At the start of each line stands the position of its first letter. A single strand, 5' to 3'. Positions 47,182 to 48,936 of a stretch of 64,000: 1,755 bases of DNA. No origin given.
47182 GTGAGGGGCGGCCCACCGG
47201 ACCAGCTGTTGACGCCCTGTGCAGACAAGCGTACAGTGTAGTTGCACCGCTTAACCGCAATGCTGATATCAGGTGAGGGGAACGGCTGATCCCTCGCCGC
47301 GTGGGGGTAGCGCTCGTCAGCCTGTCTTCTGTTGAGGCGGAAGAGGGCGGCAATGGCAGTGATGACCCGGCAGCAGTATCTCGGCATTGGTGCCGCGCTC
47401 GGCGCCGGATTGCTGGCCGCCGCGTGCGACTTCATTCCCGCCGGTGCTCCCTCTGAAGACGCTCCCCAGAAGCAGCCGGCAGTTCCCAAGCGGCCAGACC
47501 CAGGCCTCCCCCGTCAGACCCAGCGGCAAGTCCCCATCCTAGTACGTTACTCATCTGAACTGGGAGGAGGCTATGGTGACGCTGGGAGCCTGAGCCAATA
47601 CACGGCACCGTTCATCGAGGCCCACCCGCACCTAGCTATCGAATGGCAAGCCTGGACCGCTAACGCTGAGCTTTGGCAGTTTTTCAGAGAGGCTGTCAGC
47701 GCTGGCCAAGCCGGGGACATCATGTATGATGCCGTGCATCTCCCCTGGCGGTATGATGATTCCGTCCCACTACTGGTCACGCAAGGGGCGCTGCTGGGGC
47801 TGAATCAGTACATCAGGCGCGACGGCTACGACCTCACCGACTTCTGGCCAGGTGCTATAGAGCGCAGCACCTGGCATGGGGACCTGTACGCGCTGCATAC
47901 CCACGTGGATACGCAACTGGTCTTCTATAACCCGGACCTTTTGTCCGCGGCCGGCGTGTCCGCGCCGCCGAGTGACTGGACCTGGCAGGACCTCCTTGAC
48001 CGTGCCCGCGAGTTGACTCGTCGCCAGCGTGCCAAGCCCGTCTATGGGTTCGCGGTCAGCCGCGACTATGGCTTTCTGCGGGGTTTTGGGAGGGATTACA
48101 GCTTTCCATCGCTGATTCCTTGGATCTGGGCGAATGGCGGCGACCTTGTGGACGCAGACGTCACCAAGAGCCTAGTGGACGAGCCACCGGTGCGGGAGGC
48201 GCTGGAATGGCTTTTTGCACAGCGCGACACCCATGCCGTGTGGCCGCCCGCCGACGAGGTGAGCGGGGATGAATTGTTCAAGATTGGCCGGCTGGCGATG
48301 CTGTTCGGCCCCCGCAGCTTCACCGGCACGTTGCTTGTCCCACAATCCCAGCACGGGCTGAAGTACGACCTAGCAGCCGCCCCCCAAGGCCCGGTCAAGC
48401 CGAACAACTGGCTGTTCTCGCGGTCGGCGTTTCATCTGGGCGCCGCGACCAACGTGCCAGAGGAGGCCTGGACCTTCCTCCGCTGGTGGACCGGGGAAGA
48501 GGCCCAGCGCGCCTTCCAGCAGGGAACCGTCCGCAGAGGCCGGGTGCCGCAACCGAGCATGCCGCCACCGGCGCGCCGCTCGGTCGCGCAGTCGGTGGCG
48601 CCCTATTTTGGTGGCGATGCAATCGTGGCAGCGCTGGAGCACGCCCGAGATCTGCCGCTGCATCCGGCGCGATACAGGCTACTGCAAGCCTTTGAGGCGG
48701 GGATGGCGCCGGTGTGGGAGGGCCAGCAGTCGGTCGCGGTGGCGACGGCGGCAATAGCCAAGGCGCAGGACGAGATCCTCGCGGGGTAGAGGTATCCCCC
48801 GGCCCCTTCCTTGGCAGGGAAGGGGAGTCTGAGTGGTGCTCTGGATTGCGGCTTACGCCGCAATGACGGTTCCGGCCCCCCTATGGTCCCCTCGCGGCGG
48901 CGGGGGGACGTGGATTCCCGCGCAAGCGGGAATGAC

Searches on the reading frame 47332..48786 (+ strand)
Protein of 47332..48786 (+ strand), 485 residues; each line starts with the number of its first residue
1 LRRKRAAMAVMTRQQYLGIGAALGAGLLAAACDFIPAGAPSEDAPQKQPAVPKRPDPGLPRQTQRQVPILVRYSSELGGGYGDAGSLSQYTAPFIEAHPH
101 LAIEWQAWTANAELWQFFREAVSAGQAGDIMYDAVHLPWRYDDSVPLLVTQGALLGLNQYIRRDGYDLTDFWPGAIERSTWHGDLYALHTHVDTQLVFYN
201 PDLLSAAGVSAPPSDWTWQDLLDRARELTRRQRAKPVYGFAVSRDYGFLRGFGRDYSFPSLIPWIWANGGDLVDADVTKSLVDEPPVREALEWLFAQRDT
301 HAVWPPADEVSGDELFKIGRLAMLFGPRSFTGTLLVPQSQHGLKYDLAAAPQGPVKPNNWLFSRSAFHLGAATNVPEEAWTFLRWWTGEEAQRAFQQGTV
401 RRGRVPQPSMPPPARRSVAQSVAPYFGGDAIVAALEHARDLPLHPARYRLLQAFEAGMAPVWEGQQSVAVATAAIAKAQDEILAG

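Call 54: search_protein_families(library=pfam, proteins=[window:47332-48786:+], max_evalue=0.001)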
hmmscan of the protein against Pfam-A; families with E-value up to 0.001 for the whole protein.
window:47332-48786:+ (485 aa): 2 families
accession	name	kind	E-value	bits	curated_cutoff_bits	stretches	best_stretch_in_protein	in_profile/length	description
PF13416.11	SBP_bac_8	-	2.5e-19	70.6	27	1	89-397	1-254/279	Bacterial extracellular solute-binding protein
PF01547.30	SBP_bac_1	-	4.7e-19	69.9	26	1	90-392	10-306/307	Bacterial extracellular solute-binding protein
